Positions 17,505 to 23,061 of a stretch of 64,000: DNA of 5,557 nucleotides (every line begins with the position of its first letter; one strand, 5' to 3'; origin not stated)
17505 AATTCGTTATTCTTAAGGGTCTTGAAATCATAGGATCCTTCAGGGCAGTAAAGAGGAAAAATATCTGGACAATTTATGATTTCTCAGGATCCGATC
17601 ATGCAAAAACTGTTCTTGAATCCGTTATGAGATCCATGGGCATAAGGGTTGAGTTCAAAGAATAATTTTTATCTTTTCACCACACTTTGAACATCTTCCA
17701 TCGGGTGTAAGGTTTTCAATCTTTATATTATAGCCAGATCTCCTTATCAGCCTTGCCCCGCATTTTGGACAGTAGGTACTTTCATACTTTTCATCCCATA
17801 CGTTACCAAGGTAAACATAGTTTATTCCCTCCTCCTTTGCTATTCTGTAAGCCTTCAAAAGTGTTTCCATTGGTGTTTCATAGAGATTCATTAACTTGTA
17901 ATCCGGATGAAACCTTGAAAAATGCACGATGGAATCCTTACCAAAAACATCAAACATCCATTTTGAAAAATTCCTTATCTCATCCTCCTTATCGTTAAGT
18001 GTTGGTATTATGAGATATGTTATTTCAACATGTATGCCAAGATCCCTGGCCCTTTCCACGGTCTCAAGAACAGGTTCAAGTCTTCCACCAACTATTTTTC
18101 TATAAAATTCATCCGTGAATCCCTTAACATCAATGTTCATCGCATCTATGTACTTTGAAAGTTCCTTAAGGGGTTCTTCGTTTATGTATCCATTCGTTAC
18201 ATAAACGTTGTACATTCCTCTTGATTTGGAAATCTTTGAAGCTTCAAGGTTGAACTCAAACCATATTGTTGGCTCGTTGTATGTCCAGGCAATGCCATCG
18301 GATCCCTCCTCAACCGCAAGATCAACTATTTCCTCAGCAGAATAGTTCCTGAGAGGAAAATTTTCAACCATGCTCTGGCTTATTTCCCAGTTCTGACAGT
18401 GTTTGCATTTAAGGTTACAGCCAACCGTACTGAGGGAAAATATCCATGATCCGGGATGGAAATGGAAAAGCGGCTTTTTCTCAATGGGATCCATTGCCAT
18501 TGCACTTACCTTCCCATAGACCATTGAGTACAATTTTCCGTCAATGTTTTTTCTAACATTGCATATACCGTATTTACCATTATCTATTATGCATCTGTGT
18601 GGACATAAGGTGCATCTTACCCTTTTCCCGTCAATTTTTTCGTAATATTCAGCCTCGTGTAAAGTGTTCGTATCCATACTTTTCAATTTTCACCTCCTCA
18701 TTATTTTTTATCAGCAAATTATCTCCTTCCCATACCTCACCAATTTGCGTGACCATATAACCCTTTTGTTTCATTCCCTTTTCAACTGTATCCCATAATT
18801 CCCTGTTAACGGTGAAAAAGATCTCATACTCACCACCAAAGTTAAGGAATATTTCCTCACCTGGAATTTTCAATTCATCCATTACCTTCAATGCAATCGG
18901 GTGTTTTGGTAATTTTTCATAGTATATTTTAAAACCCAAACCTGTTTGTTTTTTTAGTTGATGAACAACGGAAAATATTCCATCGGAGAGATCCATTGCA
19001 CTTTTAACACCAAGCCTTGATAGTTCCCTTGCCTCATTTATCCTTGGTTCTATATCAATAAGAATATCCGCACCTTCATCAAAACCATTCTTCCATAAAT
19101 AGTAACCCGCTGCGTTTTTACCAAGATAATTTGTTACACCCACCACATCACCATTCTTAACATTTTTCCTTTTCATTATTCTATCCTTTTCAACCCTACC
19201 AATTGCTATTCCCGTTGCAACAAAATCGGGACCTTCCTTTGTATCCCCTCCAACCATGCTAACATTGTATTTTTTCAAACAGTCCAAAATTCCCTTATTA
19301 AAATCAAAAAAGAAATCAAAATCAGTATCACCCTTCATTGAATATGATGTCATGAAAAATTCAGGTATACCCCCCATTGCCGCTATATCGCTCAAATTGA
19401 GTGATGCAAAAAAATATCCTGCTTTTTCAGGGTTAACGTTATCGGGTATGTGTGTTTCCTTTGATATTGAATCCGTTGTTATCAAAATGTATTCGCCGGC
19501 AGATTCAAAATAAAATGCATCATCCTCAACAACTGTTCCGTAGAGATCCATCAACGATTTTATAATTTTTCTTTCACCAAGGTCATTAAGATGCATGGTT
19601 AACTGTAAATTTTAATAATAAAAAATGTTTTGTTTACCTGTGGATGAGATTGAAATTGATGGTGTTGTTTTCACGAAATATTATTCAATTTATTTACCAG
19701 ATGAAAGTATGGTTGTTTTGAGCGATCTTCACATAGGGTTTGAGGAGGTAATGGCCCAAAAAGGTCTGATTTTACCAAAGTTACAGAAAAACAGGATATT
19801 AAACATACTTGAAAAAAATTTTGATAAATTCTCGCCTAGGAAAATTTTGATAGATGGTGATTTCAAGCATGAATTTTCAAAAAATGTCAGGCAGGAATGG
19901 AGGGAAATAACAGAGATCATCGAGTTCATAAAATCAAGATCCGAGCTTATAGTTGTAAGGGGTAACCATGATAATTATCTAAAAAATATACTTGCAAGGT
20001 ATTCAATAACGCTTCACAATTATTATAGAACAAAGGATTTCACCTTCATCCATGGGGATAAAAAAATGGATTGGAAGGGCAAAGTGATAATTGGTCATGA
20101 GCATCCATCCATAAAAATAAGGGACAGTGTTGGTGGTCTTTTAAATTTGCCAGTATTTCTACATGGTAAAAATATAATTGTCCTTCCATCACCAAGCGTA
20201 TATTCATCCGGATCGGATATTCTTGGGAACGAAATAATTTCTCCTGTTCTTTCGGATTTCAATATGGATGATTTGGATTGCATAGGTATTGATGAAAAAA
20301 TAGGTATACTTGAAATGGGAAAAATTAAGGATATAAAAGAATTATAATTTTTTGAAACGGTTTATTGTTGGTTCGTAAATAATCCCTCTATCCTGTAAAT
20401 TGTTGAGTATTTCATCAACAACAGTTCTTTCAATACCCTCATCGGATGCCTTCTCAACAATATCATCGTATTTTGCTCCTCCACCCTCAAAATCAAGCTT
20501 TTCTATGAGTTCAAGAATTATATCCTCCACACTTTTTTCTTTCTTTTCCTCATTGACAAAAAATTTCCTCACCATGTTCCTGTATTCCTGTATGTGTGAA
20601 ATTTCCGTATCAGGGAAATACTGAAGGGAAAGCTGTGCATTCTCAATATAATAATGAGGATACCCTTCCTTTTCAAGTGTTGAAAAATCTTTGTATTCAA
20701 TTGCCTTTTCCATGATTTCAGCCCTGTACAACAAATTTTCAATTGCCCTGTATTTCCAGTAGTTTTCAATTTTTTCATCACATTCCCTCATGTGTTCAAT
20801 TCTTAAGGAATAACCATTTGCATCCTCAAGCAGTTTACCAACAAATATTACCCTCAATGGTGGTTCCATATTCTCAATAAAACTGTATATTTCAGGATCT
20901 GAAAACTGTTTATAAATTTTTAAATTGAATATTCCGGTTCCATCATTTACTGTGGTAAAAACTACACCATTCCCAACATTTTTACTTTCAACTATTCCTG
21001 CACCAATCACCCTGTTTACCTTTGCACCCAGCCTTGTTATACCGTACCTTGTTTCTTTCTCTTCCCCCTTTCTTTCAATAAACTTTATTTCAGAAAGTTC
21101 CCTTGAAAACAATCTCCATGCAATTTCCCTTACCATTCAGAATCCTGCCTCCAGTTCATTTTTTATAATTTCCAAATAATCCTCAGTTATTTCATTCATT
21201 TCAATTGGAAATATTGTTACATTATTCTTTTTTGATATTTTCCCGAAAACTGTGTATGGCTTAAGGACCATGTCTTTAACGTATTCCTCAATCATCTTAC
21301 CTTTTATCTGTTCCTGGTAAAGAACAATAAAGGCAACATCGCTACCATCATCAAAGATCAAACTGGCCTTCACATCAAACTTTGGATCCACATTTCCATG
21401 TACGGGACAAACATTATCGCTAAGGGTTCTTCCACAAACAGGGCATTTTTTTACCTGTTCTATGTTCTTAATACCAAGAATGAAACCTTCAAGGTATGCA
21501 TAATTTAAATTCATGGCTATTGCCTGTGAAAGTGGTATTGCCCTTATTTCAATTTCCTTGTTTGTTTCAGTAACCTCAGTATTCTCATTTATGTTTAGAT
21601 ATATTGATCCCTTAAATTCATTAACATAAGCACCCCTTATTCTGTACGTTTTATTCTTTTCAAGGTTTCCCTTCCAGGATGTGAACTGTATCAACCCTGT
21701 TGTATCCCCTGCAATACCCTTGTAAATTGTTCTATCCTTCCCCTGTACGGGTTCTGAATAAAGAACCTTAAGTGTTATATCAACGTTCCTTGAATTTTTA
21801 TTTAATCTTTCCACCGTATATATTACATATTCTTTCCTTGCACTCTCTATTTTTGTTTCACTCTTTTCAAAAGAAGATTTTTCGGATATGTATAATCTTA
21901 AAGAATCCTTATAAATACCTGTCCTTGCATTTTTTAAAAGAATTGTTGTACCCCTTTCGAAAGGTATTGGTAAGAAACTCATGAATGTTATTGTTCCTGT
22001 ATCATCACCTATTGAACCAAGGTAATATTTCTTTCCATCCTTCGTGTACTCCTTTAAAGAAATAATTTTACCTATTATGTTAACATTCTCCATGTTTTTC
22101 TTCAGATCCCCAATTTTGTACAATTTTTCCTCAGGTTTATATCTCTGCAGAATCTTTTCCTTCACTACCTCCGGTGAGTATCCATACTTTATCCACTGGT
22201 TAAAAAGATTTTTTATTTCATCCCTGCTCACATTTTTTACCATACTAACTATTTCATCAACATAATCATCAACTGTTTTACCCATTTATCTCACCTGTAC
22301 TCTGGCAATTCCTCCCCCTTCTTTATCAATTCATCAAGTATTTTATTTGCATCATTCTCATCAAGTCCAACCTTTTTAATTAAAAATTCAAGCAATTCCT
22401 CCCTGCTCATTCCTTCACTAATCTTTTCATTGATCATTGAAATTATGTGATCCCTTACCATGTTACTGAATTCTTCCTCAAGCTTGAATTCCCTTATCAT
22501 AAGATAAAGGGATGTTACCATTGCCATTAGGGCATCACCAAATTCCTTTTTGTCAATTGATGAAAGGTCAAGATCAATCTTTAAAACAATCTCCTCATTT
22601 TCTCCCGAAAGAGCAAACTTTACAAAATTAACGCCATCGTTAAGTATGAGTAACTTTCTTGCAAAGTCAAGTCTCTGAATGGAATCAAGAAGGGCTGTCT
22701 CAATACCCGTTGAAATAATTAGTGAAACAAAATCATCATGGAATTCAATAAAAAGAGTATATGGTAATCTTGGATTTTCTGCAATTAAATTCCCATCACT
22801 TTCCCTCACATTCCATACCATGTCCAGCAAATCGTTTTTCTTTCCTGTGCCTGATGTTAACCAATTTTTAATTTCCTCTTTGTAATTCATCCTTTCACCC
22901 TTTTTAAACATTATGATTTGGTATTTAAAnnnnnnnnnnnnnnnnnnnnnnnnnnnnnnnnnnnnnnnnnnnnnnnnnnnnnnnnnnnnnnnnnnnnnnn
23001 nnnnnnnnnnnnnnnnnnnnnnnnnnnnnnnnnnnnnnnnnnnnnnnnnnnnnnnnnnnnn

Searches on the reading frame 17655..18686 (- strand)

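Call 48: search_protein_families(library=pfam, proteins=[window:17655-18686:-], max_evalue=0.00001)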
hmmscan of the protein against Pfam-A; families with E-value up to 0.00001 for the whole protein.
window:17655-18686:- (343 aa): 1 family
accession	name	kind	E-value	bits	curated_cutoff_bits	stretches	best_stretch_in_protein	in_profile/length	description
PF04055.27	Radical_SAM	-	1.2e-30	107.3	29.5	1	86-239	3-164/166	Radical SAM superfamily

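Call 51: search_protein_families(library=ncbifam, proteins=[window:17655-18686:-], max_evalue=0.001)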
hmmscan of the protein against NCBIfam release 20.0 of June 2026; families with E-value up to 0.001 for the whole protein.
window:17655-18686:- (343 aa): 25 families
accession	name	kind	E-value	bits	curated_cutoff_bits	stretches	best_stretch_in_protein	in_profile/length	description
TIGR04337.1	AmmeMemoSam_rS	hypoth_equivalog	8.8e-113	376.7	220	1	13-339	2-329/349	AmmeMemoRadiSam system radical SAM enzyme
TIGR02493.1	PFLA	equivalog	6.5e-18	65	231.75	1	87-243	22-182/235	pyruvate formate-lyase-activating protein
TIGR04041.1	activase_YjjW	hypoth_equivalog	7.2e-15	55.1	250.2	1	113-247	91-227/276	YjjW family glycine radical enzyme activase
TIGR02494.1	PFLE_PFLC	subfamily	1.1e-12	47.8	174.35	1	131-249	126-244/293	glycyl-radical enzyme activating protein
TIGR02666.1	moaA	equivalog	1e-11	44.4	284.05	1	89-243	19-179/336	GTP 3',8-cyclase MoaA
TIGR04395.1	cutC_activ_rSAM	equivalog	2.1e-10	40.3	360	1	130-245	131-246/309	choline TMA-lyase-activating enzyme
NF048010.1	SfplDhtActHpsHDes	equivalog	2.5e-10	39.7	430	1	131-245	134-250/298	(2S)-3-sulfopropanediol dehydratase activating enzyme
TIGR02495.1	NrdG2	equivalog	3e-10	39.8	131.15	1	78-243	14-179/193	anaerobic ribonucleoside-triphosphate reductase activating protein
TIGR04003.1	rSAM_BssD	equivalog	1.9e-09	37.1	496.45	1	129-249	128-263/314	[benzylsuccinate synthase]-activating enzyme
TIGR02668.1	moaA_archaeal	equivalog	4.7e-09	35.7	325.25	1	87-244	17-173/303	GTP 3',8-cyclase MoaA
NF001199.0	PRK00164.2-1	equivalog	3.8e-08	32.8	231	1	87-234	19-167/308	GTP 3',8-cyclase MoaA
NF008356.0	PRK11145.1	equivalog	1.1e-07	31.4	375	1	87-246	27-190/246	pyruvate formate lyase 1-activating protein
NF043069.1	T4HPD_activ_SAM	equivalog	1.3e-07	31.3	425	1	125-244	120-239/299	trans-4-hydroxy-L-proline dehydratase activase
NF033719.1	ind_deCO2_activ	equivalog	1.4e-07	31.1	425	1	124-246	125-247/302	indoleacetate decarboxylase activase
TIGR04546.1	rSAM_ahbC_deAc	equivalog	5.8e-07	28.6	650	1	87-227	46-186/390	12,18-didecarboxysiroheme deacetylase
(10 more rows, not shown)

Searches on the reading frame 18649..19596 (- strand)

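Call 49: search_protein_families(library=pfam, proteins=[window:18649-19596:-], max_evalue=0.00001)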
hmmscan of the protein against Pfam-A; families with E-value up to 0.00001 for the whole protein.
window:18649-19596:- (315 aa): 2 families
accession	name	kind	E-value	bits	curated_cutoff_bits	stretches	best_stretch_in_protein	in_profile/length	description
PF00586.29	AIRS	-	1.3e-17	64.7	24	1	25-135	2-112/112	AIR synthase related protein, N-terminal domain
PF02769.27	AIRS_C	-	2.1e-09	38.1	23.1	1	148-293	2-150/156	AIR synthase related protein, C-terminal domain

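Call 51: search_protein_families(library=ncbifam, proteins=[window:18649-19596:-], max_evalue=0.001)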
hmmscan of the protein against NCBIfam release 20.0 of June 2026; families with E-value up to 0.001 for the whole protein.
window:18649-19596:- (315 aa): 12 families
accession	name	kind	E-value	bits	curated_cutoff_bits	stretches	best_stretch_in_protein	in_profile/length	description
NF004353.0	PRK05731.2-2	equivalog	2.7e-81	273.1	301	1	9-314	3-304/311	thiamine-phosphate kinase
TIGR01379.1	thiL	equivalog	1e-65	221.8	184.15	1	22-312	23-320/320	thiamine-phosphate kinase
NF004350.0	PRK05731.1-1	equivalog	1.7e-37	129.1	441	1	22-313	27-323/325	thiamine-phosphate kinase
NF004351.0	PRK05731.1-4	equivalog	1.2e-27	96.9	324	1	3-312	11-319/321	thiamine-phosphate kinase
NF004354.0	PRK05731.2-3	equivalog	3.1e-22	79.2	204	1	40-292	29-263/273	thiamine-phosphate kinase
TIGR00878.1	purM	equivalog_domain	9.2e-14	51.4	236.35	1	35-174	52-197/332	phosphoribosylformylglycinamidine cyclo-ligase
TIGR03267.1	methan_mark_2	hypoth_equivalog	1.3e-13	50.7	365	1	25-301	45-308/323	methanogenesis marker 2 protein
TIGR02124.1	hypE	equivalog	7.3e-13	48.2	251.6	1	21-291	30-303/332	hydrogenase expression/formation protein HypE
TIGR04049.1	AIR_rel_sll0787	hypoth_equivalog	1e-12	47.8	321.3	1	23-302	42-304/318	sll0787 family AIR synthase-like protein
TIGR00476.1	selD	equivalog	2.8e-10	39.9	125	1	18-246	39-268/311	selenide, water dikinase SelD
NF002098.0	PRK00943.1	equivalog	3.4e-06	26.2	299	1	18-247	43-273/347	selenide, water dikinase SelD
NF010705.0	PRK14105.1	equivalog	0.00039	19.4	291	0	25-163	48-182/345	selenide, water dikinase SelD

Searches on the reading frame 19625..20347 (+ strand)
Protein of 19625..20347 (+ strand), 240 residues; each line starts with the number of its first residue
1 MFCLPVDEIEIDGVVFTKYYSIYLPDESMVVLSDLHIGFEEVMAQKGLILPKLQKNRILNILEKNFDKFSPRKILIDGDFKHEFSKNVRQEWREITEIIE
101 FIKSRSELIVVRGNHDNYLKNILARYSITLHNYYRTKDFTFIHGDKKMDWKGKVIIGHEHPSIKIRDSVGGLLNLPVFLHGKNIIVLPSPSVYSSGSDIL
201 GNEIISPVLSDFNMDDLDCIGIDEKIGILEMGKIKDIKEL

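Call 51: search_protein_families(library=ncbifam, proteins=[window:19625-20347:+], max_evalue=0.001)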
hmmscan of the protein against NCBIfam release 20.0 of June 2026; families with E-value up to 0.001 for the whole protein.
window:19625-20347:+ (240 aa): 2 families
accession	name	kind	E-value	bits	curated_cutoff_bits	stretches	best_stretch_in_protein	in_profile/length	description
TIGR00024.1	SbcD_rel_arch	hypoth_equivalog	3.6e-48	164.2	115.2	1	28-239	16-223/224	putative phosphoesterase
TIGR04123.1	P_estr_lig_assc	hypoth_equivalog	3.6e-33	114.7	150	1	14-199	8-189/207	ligase-associated DNA damage response endonuclease PdeM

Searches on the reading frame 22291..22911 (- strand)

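Call 3: search_protein_families(library=pfam, proteins=[window:22291-22911:-], max_evalue=0.01)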
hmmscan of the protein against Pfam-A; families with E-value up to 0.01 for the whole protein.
window:22291-22911:- (206 aa): 3 families
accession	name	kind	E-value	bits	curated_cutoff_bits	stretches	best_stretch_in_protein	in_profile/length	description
PF09106.17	SelB-wing_2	-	0.00065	20.2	22.3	1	165-200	14-47/57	Elongation factor SelB, winged helix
PF18039.7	UBA_6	-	0.0007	20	23.5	1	171-199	15-42/42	UBA-like domain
PF22560.2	GMT-wHTH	-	0.0026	18.6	27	1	153-200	26-74/82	GMT-like wHTH domain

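Call 4: search_protein_families(library=ncbifam, proteins=[window:22291-22911:-], max_evalue=0.01)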
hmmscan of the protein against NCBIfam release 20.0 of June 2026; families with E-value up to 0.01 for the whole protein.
window:22291-22911:- (206 aa): 0 families
